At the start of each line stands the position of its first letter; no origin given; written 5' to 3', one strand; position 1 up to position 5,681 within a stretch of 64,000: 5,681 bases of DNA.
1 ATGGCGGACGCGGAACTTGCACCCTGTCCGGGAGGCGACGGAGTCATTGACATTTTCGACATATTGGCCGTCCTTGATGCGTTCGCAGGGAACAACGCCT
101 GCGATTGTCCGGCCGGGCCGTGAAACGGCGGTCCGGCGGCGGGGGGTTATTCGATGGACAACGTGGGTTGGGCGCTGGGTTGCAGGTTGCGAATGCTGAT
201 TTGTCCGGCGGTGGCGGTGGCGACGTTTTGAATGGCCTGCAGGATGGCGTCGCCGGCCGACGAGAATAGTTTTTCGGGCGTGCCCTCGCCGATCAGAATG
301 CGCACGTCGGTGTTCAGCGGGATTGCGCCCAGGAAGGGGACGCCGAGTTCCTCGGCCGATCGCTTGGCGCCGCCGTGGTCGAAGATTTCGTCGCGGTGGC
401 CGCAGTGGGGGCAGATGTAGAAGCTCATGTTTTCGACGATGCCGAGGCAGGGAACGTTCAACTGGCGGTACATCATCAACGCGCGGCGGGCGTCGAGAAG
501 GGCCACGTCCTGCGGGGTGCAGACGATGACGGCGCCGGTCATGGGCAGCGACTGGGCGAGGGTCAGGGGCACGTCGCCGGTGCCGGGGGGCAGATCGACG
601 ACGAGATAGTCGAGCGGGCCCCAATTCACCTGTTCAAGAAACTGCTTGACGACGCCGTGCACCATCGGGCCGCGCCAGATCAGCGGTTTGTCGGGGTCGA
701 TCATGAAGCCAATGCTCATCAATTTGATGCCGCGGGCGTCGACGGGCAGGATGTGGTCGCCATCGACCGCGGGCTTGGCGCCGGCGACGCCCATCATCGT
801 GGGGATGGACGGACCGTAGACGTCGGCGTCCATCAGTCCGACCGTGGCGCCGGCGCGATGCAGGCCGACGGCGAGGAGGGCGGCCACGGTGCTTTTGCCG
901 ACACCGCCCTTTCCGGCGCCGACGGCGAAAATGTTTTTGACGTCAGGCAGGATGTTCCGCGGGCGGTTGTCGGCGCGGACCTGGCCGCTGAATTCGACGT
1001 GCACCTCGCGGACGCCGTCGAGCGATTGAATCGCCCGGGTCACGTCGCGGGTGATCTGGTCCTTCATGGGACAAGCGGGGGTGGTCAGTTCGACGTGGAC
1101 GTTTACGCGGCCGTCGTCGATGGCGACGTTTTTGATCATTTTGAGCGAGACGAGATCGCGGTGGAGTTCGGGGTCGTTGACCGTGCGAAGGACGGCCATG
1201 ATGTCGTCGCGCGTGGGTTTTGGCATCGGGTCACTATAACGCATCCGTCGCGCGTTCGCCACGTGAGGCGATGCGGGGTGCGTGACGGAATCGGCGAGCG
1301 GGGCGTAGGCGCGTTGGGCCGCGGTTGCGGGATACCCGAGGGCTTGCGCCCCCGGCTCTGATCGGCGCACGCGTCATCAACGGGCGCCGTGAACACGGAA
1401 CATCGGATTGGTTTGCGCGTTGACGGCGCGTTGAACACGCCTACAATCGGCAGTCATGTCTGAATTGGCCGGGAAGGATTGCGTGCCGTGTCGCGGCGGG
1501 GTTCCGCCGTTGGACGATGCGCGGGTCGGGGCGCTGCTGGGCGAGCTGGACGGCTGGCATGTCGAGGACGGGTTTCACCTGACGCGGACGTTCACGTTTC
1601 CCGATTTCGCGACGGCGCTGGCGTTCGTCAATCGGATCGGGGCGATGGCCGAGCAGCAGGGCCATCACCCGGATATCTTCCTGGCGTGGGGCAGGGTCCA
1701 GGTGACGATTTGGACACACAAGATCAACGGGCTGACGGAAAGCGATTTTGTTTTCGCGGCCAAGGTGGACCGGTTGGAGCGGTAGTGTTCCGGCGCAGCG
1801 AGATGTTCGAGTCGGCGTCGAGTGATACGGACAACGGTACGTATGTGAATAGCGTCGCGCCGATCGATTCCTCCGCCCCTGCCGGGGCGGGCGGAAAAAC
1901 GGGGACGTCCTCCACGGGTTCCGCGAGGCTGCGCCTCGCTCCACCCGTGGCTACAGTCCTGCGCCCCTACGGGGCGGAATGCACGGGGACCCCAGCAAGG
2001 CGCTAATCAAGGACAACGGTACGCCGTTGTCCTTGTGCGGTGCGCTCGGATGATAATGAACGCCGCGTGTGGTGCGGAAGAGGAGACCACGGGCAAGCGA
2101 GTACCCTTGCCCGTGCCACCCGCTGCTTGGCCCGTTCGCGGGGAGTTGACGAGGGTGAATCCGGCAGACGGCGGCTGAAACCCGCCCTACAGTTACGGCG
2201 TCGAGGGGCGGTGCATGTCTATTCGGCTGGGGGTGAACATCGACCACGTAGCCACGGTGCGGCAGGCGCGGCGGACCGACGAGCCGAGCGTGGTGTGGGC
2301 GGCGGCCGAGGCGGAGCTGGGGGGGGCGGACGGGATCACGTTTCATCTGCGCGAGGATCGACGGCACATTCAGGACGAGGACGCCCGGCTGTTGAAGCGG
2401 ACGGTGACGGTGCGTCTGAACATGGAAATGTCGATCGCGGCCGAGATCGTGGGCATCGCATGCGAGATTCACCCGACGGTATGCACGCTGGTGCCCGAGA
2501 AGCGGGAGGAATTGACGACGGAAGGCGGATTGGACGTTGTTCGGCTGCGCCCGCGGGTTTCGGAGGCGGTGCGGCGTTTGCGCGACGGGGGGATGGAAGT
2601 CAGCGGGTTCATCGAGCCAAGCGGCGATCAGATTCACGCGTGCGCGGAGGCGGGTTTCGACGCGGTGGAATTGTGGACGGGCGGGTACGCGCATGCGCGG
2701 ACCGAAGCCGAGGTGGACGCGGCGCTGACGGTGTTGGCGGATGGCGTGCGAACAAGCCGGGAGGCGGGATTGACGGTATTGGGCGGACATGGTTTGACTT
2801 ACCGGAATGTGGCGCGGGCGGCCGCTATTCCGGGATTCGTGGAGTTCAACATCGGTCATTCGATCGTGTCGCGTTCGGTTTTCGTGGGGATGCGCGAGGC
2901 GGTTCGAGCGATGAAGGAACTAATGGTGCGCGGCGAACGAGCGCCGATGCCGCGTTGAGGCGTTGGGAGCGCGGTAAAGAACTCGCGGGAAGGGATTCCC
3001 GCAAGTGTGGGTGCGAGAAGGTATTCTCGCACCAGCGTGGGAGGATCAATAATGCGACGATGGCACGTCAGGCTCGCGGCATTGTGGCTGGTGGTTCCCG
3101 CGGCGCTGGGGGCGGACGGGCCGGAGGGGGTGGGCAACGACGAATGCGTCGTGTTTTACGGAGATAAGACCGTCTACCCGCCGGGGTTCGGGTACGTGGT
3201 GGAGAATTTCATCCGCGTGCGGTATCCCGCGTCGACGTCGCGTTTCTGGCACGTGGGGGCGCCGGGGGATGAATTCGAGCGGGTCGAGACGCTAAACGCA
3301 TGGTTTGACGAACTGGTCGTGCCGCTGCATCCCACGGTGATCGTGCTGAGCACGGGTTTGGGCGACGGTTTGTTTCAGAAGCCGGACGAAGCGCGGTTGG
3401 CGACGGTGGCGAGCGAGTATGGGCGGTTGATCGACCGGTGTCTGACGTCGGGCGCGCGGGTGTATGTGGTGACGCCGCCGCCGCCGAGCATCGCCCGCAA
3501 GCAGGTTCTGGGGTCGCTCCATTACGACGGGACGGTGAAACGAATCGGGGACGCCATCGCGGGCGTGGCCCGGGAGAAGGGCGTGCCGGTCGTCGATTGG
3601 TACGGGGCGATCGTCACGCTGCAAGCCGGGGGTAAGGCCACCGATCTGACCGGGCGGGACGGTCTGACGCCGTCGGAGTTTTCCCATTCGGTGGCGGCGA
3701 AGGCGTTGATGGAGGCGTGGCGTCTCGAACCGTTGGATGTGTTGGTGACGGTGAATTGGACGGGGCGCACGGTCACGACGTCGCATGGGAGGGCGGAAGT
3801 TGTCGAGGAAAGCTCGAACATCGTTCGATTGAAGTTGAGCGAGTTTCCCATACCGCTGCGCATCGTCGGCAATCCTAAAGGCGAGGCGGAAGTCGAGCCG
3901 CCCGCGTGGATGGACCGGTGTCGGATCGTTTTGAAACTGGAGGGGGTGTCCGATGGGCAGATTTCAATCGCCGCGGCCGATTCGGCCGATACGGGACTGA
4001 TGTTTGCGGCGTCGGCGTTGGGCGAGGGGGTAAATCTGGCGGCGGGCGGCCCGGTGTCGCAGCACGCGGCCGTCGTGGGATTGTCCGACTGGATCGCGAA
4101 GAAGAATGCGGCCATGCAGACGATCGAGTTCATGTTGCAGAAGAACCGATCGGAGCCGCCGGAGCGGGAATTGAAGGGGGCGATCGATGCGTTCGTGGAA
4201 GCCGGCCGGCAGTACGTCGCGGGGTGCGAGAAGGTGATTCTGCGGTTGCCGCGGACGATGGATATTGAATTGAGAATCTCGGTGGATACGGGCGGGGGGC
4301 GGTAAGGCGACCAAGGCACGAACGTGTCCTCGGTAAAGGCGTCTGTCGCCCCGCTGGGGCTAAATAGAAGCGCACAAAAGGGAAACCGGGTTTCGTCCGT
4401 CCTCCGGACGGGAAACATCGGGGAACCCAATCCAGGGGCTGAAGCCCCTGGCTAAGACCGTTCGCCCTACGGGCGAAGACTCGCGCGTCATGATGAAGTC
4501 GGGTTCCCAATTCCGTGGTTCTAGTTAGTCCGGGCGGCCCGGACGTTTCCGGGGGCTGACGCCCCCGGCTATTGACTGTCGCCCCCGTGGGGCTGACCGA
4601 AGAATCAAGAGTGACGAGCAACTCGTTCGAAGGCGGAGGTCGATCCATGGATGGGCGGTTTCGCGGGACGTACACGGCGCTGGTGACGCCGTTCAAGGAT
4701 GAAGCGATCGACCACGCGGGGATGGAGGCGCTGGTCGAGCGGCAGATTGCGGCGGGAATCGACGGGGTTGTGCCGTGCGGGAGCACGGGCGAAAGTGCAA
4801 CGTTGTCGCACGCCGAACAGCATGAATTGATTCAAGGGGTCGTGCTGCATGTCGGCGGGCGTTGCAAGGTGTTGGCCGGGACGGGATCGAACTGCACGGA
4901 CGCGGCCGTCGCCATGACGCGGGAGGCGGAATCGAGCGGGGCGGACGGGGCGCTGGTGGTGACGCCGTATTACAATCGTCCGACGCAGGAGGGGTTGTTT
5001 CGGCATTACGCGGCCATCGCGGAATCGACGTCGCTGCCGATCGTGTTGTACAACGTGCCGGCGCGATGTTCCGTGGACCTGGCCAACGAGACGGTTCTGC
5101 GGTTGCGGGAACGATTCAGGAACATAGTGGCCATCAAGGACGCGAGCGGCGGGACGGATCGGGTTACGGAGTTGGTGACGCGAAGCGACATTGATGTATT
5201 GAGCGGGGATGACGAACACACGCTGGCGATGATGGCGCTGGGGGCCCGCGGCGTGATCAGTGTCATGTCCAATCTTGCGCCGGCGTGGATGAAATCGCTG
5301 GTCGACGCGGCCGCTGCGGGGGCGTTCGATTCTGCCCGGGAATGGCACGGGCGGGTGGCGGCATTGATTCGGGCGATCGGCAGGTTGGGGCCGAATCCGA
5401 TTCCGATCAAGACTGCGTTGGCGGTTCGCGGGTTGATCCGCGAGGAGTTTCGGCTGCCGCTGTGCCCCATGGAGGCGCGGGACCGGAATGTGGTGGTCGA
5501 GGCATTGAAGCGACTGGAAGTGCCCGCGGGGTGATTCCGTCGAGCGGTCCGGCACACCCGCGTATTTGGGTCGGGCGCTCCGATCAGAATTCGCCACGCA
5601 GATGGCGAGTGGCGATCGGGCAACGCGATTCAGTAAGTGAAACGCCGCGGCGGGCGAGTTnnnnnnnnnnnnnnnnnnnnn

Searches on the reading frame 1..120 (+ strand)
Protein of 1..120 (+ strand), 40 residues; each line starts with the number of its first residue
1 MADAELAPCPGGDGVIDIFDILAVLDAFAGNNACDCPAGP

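Call 11: search_protein_families(library=ncbifam, proteins=[window:1-120:+], max_evalue=10)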
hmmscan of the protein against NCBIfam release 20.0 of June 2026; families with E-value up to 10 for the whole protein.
window:1-120:+ (40 aa): 2 families
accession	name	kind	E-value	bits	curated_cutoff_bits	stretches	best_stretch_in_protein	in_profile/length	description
NF041540.1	dockerin_GC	domain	0.0011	19.4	29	1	9-35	11-38/67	GC-type dockerin domain-anchored protein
NF045500.1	Omp28_seleno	equivalog_domain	0.17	11.2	200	1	12-36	328-352/377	Omp28-related selenoprotein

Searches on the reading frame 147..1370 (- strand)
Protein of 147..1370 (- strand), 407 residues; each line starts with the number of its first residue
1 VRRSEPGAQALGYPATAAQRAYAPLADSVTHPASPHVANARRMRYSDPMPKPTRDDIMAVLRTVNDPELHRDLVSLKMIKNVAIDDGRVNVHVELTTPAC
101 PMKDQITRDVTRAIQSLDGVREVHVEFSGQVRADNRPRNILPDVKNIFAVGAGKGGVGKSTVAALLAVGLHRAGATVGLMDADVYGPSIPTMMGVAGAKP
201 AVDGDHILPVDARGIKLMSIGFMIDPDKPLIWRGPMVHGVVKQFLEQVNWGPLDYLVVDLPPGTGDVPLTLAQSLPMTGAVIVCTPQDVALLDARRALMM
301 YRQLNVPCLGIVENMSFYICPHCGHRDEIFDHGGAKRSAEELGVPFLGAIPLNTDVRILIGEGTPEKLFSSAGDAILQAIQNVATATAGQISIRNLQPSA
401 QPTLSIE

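Call 20: search_protein_families(library=pfam, proteins=[window:147-1370:-], max_evalue=0.001)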
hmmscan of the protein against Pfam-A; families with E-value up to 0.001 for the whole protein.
window:147-1370:- (407 aa): 6 families
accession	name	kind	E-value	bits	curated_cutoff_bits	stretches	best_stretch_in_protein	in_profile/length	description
PF10609.15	ParA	-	1.3e-95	320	27.1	1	144-385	2-243/246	NUBPL iron-transfer P-loop NTPase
PF01883.24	FeS_assembly_P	-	6.4e-26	90.9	23.5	1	54-125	1-73/73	Iron-sulfur cluster assembly protein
PF01656.29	CbiA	-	7.8e-09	36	25.4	1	149-363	2-122/125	CobQ/CobB/MinD/ParA nucleotide binding domain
PF13614.12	AAA_31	-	1.4e-05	25.5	27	1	147-184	3-40/177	AAA domain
PF09140.17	MipZ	-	0.00013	21.8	20.7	1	149-185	4-40/262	ATPase MipZ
PF02374.21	ArsA_ATPase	-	0.00063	19.5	24.3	0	152-179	7-34/305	Anion-transporting ATPase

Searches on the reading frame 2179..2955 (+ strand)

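Call 20: search_protein_families(library=pfam, proteins=[window:2179-2955:+], max_evalue=0.001)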
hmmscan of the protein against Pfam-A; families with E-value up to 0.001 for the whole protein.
window:2179-2955:+ (259 aa): 1 family
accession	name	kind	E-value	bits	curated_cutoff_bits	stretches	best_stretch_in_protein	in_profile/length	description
PF03740.19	PdxJ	-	4.9e-89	297.9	24.5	1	16-249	1-234/234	Pyridoxal phosphate biosynthesis protein PdxJ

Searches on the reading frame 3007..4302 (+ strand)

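Call 20: search_protein_families(library=pfam, proteins=[window:3007-4302:+], max_evalue=0.001)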
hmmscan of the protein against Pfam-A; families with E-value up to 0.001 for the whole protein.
window:3007-4302:+ (432 aa): 1 family
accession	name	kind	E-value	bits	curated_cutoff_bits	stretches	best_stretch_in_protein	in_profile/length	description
PF13472.12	Lipase_GDSL_2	-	4.2e-09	37.6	32.9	1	78-223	36-172/178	GDSL-like Lipase/Acylhydrolase family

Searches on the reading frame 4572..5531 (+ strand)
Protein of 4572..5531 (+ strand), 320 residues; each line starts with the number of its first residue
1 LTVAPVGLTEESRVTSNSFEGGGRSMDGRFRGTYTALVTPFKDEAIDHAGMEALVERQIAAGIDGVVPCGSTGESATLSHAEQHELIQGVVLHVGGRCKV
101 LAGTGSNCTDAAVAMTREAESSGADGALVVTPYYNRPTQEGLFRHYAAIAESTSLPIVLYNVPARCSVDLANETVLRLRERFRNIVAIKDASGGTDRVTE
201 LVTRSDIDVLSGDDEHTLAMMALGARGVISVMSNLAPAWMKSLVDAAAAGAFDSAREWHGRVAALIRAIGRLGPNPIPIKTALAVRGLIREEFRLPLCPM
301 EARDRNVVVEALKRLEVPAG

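Call 20: search_protein_families(library=pfam, proteins=[window:4572-5531:+], max_evalue=0.001)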
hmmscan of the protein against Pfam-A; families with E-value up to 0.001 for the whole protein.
window:4572-5531:+ (320 aa): 1 family
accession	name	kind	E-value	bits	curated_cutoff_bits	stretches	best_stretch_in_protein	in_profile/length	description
PF00701.28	DHDPS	-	1.2e-87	293.7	22.1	1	30-314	2-288/289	Dihydrodipicolinate synthetase family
